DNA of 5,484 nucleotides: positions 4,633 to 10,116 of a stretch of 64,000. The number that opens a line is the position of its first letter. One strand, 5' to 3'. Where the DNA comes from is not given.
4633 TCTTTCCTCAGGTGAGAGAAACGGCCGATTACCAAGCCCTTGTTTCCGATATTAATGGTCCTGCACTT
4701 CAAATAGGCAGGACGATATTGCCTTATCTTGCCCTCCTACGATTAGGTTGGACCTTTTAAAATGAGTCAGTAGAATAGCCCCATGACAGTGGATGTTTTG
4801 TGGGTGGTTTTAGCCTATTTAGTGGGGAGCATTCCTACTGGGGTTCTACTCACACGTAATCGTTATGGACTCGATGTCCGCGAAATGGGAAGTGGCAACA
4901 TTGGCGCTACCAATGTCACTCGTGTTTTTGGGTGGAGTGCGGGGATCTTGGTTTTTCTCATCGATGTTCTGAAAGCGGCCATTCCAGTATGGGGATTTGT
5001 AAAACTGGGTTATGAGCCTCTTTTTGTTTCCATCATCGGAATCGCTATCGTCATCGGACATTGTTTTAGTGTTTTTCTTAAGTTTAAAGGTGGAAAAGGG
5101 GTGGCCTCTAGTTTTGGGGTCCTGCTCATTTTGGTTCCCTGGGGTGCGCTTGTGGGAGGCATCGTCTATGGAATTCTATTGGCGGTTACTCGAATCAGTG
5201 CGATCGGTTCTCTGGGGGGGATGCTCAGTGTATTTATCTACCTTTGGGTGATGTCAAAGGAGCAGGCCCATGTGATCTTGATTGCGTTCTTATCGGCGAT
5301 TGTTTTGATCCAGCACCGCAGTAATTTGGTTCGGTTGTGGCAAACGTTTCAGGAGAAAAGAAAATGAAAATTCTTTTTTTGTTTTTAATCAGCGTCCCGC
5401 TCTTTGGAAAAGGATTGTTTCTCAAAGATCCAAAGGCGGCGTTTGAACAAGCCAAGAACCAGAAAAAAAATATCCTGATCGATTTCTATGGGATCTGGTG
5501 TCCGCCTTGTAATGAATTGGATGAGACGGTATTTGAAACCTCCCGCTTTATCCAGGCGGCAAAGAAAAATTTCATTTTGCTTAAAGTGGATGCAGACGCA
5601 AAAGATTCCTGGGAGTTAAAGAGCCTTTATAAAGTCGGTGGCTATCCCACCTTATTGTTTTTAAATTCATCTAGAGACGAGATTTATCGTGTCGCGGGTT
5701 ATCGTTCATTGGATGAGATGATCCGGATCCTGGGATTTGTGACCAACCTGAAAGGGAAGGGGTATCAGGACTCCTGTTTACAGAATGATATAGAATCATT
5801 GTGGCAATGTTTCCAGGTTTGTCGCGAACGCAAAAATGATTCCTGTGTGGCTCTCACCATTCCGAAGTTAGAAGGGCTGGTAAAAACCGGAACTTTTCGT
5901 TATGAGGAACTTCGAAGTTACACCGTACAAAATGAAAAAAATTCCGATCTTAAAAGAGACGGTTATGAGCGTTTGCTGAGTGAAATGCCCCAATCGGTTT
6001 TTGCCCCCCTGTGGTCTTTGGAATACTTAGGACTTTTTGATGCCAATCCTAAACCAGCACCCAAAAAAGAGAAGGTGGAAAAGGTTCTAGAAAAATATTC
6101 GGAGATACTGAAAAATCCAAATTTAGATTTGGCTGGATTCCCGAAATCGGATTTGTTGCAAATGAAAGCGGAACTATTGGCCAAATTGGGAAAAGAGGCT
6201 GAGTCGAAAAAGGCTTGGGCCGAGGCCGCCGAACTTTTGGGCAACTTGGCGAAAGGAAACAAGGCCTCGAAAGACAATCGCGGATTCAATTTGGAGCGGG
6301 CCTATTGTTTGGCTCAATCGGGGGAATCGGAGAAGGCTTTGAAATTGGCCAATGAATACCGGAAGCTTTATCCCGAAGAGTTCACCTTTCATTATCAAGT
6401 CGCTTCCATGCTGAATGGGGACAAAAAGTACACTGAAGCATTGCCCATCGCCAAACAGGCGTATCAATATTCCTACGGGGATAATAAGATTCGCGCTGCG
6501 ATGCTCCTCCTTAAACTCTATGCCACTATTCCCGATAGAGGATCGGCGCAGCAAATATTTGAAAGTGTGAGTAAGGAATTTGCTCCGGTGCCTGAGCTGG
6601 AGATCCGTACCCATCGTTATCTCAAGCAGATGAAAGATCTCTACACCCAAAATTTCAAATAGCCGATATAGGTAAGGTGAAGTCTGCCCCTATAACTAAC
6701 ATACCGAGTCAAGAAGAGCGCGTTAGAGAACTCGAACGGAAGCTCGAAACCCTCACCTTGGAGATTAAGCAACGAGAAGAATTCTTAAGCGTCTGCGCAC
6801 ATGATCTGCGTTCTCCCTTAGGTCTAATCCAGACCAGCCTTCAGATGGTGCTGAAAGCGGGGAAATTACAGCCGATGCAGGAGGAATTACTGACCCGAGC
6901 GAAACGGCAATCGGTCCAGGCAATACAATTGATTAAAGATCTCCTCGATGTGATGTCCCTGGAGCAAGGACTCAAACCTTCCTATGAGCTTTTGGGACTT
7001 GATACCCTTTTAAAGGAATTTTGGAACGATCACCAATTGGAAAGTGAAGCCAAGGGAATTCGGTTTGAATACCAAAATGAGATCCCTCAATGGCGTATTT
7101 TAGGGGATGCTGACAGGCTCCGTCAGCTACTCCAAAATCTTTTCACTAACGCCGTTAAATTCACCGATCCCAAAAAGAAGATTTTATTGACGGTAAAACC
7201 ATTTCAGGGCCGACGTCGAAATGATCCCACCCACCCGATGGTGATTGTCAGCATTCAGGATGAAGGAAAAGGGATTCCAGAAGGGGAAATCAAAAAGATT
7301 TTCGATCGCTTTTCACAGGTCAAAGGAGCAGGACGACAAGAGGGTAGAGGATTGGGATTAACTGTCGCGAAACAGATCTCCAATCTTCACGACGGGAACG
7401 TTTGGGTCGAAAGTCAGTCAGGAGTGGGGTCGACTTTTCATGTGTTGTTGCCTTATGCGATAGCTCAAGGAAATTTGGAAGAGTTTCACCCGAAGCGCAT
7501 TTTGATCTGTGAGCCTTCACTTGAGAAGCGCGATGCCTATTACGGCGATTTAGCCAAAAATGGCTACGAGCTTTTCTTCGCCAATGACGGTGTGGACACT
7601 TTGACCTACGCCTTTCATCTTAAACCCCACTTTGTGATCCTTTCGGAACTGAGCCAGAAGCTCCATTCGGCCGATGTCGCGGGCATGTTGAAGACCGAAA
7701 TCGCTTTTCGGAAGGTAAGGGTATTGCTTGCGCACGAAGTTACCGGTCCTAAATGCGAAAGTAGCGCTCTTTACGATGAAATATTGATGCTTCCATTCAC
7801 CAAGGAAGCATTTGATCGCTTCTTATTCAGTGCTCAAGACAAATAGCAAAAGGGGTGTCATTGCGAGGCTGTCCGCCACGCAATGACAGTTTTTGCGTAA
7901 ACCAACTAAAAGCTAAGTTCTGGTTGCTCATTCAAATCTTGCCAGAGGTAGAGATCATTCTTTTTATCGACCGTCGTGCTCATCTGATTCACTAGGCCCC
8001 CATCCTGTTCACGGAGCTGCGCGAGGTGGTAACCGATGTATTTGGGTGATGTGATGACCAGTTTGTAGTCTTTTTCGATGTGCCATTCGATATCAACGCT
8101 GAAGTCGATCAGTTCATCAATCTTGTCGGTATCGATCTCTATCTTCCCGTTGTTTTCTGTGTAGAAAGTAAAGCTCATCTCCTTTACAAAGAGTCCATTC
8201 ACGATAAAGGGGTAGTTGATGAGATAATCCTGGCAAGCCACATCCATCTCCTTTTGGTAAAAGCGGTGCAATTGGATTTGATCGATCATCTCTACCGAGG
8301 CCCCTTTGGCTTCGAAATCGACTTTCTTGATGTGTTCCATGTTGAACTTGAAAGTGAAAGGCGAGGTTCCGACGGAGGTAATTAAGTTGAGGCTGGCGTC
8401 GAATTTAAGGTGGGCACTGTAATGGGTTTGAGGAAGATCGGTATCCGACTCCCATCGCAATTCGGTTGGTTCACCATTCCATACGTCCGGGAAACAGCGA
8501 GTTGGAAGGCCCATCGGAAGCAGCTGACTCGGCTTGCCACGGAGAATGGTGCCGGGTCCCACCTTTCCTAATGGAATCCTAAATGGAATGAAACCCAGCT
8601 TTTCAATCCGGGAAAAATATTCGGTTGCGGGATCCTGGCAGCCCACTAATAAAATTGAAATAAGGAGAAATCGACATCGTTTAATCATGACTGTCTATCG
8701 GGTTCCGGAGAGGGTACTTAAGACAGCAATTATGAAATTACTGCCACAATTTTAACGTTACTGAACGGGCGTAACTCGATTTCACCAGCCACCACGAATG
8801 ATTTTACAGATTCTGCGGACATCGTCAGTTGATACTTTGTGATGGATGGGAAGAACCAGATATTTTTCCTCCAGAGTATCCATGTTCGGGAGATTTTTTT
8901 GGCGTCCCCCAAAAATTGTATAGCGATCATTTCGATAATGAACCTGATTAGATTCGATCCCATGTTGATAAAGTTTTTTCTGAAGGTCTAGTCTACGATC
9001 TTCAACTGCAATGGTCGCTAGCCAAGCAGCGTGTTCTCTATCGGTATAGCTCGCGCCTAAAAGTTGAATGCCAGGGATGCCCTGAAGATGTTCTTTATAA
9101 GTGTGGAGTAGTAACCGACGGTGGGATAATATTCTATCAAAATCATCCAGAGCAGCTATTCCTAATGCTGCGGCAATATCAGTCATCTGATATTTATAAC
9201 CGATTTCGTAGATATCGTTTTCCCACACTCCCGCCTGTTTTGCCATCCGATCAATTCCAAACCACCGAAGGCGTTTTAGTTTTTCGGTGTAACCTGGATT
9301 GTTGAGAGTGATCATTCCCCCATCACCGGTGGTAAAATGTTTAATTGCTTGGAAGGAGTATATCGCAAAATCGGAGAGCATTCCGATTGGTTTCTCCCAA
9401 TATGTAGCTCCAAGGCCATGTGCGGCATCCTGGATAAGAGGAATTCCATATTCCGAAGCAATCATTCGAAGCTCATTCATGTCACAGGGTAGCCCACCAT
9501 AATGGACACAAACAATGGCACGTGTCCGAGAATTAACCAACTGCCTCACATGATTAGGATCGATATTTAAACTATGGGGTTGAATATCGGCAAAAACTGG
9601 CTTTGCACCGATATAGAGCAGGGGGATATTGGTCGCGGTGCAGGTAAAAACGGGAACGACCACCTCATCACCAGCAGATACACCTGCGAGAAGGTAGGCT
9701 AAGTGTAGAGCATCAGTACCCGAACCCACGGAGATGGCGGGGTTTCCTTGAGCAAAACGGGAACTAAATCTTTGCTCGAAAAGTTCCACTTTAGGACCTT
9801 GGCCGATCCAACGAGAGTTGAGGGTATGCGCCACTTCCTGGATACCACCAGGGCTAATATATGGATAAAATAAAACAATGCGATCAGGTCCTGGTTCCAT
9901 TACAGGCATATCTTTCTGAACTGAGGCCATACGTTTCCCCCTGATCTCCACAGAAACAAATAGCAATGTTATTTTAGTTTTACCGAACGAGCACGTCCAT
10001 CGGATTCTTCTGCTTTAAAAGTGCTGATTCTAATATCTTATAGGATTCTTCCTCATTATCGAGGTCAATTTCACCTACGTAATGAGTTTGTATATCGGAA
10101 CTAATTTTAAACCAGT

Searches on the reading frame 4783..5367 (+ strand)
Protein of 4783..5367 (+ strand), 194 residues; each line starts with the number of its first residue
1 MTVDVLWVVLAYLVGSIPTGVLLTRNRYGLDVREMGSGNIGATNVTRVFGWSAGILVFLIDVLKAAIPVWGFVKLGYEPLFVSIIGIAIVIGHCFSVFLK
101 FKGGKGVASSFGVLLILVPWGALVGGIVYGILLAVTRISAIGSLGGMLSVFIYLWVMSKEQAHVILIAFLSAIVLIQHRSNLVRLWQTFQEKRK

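Call 108: search_protein_families(library=pfam, proteins=[window:4783-5367:+], max_evalue=0.001)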
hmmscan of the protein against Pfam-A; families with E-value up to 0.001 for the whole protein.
window:4783-5367:+ (194 aa): 1 family
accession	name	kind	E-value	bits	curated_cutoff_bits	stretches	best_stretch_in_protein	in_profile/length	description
PF02660.20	G3P_acyltransf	-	6.3e-49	166.6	24.1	1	10-185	1-164/164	Glycerol-3-phosphate acyltransferase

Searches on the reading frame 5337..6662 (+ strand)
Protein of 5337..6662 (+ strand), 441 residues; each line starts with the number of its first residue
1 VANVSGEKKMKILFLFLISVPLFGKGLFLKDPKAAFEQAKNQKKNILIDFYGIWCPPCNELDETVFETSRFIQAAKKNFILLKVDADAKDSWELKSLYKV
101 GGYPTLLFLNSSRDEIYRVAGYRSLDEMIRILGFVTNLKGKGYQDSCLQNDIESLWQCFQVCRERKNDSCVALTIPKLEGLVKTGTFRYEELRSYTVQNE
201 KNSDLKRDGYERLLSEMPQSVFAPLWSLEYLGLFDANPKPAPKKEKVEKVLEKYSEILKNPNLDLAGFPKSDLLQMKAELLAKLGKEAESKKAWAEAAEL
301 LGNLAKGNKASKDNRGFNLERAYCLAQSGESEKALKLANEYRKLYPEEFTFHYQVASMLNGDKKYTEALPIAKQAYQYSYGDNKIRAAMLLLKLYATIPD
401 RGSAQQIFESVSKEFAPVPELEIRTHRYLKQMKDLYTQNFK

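Call 22: search_protein_families(library=ncbifam, proteins=[window:5337-6662:+], max_evalue=0.00001)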
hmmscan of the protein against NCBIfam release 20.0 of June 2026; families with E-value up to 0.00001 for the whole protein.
window:5337-6662:+ (441 aa): 6 families
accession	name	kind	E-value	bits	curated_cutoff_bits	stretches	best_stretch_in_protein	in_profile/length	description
NF045694.1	seleno_TsoB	exception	2.3e-18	65.6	805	1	15-128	445-564/572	rhodanese/DsbD fusion-like selenoprotein TsoB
TIGR01126.1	pdi_dom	equivalog_domain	8.4e-13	48.5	107.2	1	36-130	6-99/105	protein disulfide-isomerase domain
NF001419.0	PRK00293.1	subfamily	2.6e-11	42.8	330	1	33-128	467-565/574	protein-disulfide reductase DsbD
NF043050.1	DisulfRedDsbH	equivalog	3.3e-11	43.6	190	1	33-119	49-145/166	disulfide reductase DsbH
TIGR01130.1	ER_PDI_fam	subfamily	3.4e-11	43.4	344.25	1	41-131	361-447/476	protein disulfide-isomerase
TIGR01068.1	thioredoxin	equivalog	7.8e-09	35.6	96.8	1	37-124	7-89/101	thioredoxin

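Call 108: search_protein_families(library=pfam, proteins=[window:5337-6662:+], max_evalue=0.001)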
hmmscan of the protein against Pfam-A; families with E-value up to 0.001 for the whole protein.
window:5337-6662:+ (441 aa): 6 families
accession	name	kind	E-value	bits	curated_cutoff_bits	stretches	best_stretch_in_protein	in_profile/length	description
PF13899.12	Thioredoxin_7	-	2.1e-14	53.8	27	1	33-110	7-82/83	Thioredoxin-like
PF00085.26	Thioredoxin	-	2.4e-13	50.4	23.5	1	33-130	7-99/103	Thioredoxin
PF13098.12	Thioredoxin_2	-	1.1e-09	39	27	1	39-132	1-104/104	Thioredoxin-like domain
PF03190.21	Thioredox_DsbH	-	3.9e-06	27.3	27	1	33-135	27-134/163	Protein of unknown function, DUF255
PF14559.12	TPR_19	-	0.0001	23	25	0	292-347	5-57/68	Tetratricopeptide repeat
PF13432.12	TPR_16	-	0.00067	20.5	32.7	0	294-347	13-63/65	Tetratricopeptide repeat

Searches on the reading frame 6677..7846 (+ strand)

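Call 108: search_protein_families(library=pfam, proteins=[window:6677-7846:+], max_evalue=0.001)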
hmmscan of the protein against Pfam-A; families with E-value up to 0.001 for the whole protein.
window:6677-7846:+ (389 aa): 2 families
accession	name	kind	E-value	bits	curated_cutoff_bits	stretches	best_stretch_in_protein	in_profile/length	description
PF02518.31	HATPase_c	-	4.2e-28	98.5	26.4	1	143-260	1-109/111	Histidine kinase-, DNA gyrase B-, and HSP90-like ATPase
PF00512.31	HisKA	-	1.6e-12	47.7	26.9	1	32-98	1-66/66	His Kinase A (phospho-acceptor) domain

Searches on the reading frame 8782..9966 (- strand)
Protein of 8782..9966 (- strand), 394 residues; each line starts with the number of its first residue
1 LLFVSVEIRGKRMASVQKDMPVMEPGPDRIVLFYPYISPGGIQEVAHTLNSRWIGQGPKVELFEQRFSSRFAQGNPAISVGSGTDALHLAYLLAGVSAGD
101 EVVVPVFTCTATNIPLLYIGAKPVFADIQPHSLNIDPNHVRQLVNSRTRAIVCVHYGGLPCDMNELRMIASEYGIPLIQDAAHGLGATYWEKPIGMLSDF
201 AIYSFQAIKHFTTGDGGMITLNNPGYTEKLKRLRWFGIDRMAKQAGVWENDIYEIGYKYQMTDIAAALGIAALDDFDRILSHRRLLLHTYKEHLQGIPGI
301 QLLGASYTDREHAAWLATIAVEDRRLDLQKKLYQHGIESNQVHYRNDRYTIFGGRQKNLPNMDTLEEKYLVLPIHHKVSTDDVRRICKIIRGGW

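Call 108: search_protein_families(library=pfam, proteins=[window:8782-9966:-], max_evalue=0.001)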
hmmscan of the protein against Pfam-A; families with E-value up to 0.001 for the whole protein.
window:8782-9966:- (394 aa): 1 family
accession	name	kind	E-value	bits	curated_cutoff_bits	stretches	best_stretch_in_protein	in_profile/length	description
PF01041.23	DegT_DnrJ_EryC1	-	4.9e-98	329.1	19.8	1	42-390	8-359/360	DegT/DnrJ/EryC1/StrS aminotransferase family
